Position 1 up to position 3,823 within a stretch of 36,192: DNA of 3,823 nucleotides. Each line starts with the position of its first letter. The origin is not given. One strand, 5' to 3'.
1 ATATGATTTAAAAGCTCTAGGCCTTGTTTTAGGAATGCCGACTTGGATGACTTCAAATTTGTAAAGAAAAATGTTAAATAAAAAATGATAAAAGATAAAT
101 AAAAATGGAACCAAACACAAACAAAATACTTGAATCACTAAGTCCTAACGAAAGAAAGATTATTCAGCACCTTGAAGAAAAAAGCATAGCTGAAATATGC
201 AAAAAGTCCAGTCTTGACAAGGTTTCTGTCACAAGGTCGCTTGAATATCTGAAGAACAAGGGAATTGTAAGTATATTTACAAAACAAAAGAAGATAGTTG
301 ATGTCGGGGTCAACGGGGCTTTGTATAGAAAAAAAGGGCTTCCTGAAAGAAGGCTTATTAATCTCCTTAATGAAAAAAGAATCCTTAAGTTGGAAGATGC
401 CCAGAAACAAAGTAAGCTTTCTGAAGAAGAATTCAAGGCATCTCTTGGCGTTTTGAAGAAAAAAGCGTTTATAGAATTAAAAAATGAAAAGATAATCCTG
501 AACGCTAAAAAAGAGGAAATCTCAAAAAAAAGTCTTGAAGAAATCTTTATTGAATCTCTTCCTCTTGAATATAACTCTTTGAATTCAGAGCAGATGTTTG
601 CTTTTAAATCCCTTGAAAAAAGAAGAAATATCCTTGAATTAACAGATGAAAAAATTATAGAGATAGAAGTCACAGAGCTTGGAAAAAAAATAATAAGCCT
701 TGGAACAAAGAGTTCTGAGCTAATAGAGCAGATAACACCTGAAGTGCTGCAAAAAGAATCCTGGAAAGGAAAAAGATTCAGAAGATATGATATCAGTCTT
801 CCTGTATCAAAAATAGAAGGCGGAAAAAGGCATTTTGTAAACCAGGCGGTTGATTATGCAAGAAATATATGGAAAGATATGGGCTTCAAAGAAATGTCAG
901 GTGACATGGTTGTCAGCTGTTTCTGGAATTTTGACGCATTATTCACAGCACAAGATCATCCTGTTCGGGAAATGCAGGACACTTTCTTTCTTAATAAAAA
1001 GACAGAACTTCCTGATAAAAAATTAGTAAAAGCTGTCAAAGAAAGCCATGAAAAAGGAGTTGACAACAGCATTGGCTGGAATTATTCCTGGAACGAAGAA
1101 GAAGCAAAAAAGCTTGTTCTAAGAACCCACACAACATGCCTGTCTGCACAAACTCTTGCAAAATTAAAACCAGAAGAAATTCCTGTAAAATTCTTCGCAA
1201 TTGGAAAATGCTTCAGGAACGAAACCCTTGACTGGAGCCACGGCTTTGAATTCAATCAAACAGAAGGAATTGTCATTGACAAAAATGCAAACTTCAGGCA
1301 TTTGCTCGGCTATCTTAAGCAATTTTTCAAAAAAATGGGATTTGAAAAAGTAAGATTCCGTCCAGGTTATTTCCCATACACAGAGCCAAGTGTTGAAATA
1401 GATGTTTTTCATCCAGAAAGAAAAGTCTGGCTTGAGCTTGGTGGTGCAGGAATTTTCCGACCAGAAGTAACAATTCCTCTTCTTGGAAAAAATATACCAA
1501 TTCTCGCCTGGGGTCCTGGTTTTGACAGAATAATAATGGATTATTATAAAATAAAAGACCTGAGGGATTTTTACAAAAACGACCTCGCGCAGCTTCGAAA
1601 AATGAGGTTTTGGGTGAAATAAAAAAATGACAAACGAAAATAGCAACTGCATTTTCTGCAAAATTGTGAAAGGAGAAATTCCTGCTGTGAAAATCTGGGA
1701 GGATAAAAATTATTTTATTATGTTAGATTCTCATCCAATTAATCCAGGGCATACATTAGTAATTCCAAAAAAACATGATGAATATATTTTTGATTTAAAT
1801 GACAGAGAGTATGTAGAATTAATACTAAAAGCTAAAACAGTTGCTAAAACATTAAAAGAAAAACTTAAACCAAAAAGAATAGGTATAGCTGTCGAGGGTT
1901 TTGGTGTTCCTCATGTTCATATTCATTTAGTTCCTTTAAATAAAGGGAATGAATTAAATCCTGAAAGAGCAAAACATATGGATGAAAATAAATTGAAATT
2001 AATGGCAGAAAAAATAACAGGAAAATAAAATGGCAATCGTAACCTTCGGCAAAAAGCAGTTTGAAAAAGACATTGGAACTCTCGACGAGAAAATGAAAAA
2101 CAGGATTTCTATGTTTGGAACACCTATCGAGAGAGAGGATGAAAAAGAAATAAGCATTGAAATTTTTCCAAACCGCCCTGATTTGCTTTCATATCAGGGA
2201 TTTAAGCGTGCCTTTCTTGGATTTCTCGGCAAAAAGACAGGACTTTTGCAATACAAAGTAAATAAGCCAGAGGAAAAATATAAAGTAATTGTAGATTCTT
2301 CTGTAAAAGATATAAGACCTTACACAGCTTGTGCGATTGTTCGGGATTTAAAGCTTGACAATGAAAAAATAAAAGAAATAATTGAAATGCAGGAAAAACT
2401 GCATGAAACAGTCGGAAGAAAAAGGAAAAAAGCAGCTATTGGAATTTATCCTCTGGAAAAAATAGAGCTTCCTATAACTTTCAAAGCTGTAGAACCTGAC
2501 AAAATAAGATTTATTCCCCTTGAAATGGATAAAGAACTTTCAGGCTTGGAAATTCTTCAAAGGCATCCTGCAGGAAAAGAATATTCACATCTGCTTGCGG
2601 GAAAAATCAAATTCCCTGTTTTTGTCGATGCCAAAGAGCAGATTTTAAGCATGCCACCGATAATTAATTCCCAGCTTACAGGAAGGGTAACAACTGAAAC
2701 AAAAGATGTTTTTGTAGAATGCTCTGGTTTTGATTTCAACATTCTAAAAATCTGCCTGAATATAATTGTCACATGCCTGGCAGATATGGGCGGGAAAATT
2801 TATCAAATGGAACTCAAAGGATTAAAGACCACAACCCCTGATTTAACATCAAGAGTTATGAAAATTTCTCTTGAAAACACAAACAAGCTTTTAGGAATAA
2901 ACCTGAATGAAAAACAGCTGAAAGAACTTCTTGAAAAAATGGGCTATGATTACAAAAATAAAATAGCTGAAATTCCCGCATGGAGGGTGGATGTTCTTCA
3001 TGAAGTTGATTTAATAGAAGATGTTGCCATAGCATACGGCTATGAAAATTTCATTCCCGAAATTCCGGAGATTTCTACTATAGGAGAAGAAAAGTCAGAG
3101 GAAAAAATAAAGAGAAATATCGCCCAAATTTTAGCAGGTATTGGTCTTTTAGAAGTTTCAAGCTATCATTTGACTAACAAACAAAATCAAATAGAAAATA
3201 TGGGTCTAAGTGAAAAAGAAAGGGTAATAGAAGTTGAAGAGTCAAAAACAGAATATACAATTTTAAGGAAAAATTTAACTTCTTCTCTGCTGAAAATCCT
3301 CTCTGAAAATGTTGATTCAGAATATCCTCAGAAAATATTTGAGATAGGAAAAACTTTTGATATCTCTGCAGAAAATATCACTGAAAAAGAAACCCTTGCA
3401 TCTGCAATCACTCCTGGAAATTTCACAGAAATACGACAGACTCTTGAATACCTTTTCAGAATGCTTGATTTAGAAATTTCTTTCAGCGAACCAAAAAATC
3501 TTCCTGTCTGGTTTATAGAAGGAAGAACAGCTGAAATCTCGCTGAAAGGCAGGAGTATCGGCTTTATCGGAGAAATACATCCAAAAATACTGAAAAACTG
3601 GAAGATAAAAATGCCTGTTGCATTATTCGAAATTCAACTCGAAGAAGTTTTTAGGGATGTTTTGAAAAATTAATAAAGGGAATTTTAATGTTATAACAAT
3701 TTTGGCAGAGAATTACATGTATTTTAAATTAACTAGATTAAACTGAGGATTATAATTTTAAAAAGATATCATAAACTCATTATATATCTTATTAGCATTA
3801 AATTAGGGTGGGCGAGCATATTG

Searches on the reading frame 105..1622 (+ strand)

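Call 49: search_protein_families(library=pfam, proteins=[window:105-1622:+], max_evalue=0.001)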
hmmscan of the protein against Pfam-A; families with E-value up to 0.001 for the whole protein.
window:105-1622:+ (505 aa): 2 families
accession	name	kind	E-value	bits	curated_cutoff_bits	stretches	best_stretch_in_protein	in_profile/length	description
PF01409.25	tRNA-synt_2d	-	5e-81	272.2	19.8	1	228-499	2-245/246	tRNA synthetases class II core domain (F)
PF00587.30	tRNA-synt_2b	-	2.1e-05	25.1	29.3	1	331-437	5-123/179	tRNA synthetase class II core domain (G, H, P, S and T)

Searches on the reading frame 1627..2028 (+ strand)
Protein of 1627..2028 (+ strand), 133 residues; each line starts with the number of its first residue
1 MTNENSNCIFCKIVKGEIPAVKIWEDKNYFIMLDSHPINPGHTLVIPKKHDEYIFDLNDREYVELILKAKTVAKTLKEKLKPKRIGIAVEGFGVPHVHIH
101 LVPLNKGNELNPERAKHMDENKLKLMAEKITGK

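Call 49: search_protein_families(library=pfam, proteins=[window:1627-2028:+], max_evalue=0.001)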
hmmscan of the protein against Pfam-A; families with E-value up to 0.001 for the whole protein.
window:1627-2028:+ (133 aa): 2 families
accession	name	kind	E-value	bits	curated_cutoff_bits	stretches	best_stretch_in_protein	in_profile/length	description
PF01230.28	HIT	-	1.5e-18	67.7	21.5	1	15-105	1-96/98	HIT domain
PF11969.13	DcpS_C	-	1.4e-11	45.3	24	1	7-103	1-101/114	Scavenger mRNA decapping enzyme C-term binding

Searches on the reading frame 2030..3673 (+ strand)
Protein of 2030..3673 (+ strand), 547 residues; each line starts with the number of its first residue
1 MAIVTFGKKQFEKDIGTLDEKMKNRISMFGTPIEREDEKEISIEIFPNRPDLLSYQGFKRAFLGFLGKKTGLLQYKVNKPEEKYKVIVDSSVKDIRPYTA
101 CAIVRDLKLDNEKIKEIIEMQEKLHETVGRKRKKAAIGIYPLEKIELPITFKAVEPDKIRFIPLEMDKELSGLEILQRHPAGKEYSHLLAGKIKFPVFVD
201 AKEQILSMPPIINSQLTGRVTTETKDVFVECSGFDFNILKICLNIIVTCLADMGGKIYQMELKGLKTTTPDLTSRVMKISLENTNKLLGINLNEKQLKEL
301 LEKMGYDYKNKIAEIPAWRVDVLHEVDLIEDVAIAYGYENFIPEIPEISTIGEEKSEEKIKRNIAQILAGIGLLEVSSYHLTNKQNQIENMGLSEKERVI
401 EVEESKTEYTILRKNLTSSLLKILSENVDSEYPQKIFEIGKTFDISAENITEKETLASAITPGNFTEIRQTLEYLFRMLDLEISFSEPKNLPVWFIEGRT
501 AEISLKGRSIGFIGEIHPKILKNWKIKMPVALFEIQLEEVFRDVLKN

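Call 49: search_protein_families(library=pfam, proteins=[window:2030-3673:+], max_evalue=0.001)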
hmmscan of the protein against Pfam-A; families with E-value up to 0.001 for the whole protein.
window:2030-3673:+ (547 aa): 4 families
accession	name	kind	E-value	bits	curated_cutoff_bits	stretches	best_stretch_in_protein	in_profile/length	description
PF17759.6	tRNA_synthFbeta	-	1.7e-36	126.1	22.4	1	345-537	5-214/214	Phenylalanyl tRNA synthetase beta chain CLM domain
PF03484.21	B5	-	7.6e-21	74.5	28.6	1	277-338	1-67/67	tRNA synthetase B5 domain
PF18262.7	PhetRS_B1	-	3.9e-05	24.2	26.8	0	33-68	48-83/83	Phe-tRNA synthetase beta subunit B1 domain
PF03483.22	B3_4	-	0.0003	20.9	29.3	1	137-235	53-128/174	B3/4 domain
